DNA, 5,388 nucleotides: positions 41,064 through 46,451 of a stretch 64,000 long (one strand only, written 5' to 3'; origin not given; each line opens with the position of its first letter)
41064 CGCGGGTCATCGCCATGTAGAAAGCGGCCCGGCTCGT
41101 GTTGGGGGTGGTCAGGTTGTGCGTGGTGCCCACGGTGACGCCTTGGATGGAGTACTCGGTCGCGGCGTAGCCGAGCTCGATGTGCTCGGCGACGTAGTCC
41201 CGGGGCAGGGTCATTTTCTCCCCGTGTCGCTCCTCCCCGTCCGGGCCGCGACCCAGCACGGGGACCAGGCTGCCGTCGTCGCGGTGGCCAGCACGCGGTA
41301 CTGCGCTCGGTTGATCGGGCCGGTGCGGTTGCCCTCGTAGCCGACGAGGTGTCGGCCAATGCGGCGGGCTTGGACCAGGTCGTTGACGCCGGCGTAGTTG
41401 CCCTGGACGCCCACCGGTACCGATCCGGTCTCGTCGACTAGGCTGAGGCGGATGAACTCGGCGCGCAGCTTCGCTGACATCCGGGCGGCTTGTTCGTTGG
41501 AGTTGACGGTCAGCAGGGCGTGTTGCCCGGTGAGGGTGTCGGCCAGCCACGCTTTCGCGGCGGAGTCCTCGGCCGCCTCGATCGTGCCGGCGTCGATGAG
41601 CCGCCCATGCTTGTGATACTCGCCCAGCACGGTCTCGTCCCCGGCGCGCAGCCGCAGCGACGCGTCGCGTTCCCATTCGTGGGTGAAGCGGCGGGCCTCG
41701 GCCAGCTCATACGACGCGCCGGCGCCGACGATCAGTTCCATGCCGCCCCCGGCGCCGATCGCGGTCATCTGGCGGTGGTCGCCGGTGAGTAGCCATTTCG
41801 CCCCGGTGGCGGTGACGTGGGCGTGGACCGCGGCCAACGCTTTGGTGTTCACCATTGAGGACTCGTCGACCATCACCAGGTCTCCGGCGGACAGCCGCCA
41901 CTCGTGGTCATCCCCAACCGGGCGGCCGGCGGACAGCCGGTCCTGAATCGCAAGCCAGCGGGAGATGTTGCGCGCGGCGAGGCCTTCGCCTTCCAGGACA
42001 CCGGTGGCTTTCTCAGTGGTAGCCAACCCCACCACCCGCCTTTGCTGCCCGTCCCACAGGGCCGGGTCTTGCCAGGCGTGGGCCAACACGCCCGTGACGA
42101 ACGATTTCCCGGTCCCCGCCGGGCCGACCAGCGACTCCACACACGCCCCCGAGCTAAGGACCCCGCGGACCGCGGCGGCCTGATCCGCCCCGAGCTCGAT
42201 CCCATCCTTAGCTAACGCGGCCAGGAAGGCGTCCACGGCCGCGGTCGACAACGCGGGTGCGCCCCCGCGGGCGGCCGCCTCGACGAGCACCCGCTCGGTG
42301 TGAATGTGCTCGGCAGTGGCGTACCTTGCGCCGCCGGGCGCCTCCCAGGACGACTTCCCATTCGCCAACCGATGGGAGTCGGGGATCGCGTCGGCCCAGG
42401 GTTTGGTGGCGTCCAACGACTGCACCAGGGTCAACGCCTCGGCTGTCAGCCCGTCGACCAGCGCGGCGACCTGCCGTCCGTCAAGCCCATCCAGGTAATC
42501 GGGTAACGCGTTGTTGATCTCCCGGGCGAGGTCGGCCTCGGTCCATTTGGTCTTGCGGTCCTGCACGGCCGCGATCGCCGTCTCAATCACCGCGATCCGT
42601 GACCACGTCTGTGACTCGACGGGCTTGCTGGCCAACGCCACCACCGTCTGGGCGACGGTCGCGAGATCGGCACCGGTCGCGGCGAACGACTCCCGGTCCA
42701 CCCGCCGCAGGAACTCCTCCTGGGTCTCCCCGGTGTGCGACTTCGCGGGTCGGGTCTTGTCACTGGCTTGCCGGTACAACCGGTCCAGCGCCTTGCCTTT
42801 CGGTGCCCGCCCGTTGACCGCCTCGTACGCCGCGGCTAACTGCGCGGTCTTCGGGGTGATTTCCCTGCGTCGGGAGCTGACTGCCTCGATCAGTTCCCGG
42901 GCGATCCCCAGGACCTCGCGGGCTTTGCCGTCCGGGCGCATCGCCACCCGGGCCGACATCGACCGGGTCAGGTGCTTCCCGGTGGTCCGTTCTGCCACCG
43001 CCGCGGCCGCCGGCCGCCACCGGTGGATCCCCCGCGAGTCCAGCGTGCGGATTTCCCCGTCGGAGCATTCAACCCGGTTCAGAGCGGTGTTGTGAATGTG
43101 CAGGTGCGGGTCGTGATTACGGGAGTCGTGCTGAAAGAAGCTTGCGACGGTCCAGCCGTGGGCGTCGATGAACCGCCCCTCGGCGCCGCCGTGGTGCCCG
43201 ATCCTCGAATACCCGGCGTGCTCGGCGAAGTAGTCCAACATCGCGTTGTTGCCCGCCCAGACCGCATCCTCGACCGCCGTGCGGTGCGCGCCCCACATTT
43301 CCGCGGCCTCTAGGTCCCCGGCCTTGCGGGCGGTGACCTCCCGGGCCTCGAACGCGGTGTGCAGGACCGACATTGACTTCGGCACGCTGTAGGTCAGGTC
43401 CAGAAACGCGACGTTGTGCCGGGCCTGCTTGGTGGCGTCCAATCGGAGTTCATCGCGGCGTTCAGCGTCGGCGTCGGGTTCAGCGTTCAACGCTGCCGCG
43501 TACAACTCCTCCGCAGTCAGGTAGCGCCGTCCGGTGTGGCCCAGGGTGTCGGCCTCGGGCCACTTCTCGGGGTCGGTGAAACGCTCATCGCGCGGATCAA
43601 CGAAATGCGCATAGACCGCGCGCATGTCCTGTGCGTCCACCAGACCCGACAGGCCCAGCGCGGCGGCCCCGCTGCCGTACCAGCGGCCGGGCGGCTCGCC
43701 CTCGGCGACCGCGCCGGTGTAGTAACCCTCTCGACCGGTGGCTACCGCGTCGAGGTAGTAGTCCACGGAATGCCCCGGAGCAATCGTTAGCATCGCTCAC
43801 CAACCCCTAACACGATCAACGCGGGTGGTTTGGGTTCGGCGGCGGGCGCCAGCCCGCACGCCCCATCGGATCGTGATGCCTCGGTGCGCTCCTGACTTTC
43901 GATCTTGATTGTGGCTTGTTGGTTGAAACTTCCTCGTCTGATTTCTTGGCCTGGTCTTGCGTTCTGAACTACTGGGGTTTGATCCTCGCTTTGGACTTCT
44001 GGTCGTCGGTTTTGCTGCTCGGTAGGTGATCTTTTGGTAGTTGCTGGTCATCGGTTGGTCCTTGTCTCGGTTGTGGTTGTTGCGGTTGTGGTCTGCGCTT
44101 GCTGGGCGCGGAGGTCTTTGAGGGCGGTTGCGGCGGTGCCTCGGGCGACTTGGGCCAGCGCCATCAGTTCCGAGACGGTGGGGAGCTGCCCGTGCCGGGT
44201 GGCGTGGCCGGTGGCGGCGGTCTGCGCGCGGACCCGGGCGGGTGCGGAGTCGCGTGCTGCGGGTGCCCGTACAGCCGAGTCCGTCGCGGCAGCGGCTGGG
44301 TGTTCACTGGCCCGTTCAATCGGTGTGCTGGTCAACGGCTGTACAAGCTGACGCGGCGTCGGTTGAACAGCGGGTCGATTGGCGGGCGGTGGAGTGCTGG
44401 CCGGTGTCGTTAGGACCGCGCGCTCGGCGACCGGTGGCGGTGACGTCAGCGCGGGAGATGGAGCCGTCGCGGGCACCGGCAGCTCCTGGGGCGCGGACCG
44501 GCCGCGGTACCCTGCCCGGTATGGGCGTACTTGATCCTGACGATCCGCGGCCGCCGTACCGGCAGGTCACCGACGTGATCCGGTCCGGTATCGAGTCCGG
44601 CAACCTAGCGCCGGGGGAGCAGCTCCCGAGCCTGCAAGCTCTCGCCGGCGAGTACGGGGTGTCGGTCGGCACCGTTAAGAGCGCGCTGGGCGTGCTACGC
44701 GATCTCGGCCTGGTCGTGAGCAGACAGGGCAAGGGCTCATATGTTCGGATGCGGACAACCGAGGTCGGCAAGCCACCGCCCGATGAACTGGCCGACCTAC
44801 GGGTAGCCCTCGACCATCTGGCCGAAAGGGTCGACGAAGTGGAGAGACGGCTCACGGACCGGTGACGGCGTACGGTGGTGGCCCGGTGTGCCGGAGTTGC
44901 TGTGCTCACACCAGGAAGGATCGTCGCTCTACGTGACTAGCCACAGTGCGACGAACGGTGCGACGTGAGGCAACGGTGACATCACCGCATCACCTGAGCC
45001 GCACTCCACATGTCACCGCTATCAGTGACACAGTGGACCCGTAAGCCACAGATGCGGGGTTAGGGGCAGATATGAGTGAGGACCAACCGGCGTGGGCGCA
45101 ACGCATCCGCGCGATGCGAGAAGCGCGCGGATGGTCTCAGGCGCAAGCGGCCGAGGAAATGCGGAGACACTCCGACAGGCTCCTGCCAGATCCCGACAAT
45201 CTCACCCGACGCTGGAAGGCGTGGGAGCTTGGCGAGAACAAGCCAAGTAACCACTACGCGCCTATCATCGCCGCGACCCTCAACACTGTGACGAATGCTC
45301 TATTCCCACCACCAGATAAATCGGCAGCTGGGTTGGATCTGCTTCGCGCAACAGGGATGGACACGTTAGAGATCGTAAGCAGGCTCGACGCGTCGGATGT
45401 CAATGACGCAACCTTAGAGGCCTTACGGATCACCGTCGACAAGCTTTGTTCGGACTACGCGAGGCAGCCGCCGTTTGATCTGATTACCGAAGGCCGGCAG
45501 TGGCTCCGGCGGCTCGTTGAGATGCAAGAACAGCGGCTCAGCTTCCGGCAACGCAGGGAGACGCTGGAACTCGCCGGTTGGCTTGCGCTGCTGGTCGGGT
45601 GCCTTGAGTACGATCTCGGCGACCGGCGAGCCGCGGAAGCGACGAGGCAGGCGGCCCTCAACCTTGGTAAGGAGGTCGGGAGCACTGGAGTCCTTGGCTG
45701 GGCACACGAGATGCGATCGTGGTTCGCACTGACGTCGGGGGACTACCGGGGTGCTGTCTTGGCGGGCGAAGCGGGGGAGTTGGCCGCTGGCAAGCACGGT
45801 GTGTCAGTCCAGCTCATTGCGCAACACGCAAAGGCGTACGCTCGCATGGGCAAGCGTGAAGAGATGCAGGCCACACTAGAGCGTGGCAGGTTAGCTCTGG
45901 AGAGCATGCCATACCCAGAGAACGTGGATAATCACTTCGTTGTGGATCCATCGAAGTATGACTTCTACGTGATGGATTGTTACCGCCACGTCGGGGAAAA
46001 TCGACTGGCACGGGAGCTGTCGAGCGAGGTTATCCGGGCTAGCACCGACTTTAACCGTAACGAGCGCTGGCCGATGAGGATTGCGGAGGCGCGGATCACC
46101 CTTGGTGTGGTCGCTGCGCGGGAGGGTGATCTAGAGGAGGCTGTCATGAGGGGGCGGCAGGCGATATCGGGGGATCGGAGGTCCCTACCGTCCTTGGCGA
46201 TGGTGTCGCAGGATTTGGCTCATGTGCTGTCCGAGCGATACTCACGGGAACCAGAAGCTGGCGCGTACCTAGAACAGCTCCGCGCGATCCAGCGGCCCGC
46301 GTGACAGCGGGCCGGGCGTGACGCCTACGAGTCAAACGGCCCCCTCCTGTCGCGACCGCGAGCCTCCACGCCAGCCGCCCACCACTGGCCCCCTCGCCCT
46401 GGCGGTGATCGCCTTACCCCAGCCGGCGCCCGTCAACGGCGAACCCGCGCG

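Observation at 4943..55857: Fourfold direct repeat of the tRNA-Pro(GGG) 3' part delimits about 51 kb of tandemly accreted integrative elements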

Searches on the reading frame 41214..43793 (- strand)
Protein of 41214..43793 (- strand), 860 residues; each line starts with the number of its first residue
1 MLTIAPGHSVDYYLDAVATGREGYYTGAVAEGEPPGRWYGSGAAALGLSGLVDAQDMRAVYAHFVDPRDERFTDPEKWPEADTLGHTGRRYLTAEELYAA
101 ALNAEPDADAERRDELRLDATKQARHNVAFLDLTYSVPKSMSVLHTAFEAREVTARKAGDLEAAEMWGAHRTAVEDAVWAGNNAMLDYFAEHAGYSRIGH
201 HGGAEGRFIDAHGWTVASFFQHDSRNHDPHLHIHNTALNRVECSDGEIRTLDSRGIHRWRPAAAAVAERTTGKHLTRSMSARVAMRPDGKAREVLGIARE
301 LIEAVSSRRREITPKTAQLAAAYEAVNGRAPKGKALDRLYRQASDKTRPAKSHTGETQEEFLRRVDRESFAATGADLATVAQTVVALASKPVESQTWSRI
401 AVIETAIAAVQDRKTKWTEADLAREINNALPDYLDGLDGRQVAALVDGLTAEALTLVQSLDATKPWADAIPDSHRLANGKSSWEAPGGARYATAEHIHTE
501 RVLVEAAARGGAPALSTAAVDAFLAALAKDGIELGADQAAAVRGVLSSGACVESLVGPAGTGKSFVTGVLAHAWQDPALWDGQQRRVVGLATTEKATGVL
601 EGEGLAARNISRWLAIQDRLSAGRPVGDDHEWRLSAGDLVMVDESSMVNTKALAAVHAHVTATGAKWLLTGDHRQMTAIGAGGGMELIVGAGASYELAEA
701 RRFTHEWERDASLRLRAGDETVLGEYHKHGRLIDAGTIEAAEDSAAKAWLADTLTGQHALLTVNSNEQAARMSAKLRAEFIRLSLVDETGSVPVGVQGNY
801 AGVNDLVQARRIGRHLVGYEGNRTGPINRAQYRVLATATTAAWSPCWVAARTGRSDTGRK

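Call 13: search_protein_families(library=pfam, proteins=[window:41214-43793:-], max_evalue=0.01)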
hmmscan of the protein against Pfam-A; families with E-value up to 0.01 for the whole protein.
window:41214-43793:- (860 aa): 3 families
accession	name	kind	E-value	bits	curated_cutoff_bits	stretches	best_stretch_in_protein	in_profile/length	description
PF08751.17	TrwC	-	1.2e-45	156.8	25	1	8-359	3-273/286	TrwC relaxase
PF13604.12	AAA_30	-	3.7e-42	144.7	27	1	534-733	2-187/191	AAA domain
PF13245.12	AAA_19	-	2.3e-11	44.5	25.1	1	538-680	1-133/134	AAA domain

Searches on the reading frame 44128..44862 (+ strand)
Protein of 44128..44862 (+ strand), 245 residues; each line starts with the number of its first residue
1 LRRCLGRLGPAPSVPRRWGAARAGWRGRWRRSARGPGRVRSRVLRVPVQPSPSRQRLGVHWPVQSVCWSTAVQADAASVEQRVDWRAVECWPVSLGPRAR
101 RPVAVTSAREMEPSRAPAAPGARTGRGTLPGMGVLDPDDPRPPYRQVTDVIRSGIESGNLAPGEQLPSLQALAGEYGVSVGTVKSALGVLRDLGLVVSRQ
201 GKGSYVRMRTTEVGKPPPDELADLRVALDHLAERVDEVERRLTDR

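Call 13: search_protein_families(library=pfam, proteins=[window:44128-44862:+], max_evalue=0.01)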
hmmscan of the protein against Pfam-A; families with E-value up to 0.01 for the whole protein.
window:44128-44862:+ (245 aa): 3 families
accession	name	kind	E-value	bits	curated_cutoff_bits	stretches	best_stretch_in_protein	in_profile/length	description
PF00392.27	GntR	-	7.3e-17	61.2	27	1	143-206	1-64/64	Bacterial regulatory proteins, gntR family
PF14502.12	HTH_41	-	3.9e-07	29.8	25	1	163-206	3-48/48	Helix-turn-helix domain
PF13730.12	HTH_36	-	0.0012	19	25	1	163-196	22-55/55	Helix-turn-helix domain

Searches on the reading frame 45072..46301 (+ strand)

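Call 13: search_protein_families(library=pfam, proteins=[window:45072-46301:+], max_evalue=0.01)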
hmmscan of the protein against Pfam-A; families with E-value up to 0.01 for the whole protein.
window:45072-46301:+ (410 aa): 5 families
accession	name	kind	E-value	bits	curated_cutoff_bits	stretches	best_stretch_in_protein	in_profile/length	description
PF13424.12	TPR_12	-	0.0002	21.9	30.1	0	303-369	12-76/77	Tetratricopeptide repeat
PF01381.28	HTH_3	-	0.0014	19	23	0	12-30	1-19/55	Helix-turn-helix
PF15645.12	Tox-PLDMTX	-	0.003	18.1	26.1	1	284-332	40-89/142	Dermonecrotoxin of the Papain-like fold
PF13560.12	HTH_31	-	0.0035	18.1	27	1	9-36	3-30/64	Helix-turn-helix domain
PF12844.13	HTH_19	-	0.01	16.2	30.2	0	10-77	2-58/64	Helix-turn-helix domain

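Call 59: search_protein_families(library=padloc, proteins=[window:45072-46301:+], max_evalue=0.01)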
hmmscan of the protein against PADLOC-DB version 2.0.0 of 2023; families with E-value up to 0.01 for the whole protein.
window:45072-46301:+ (410 aa): 0 families
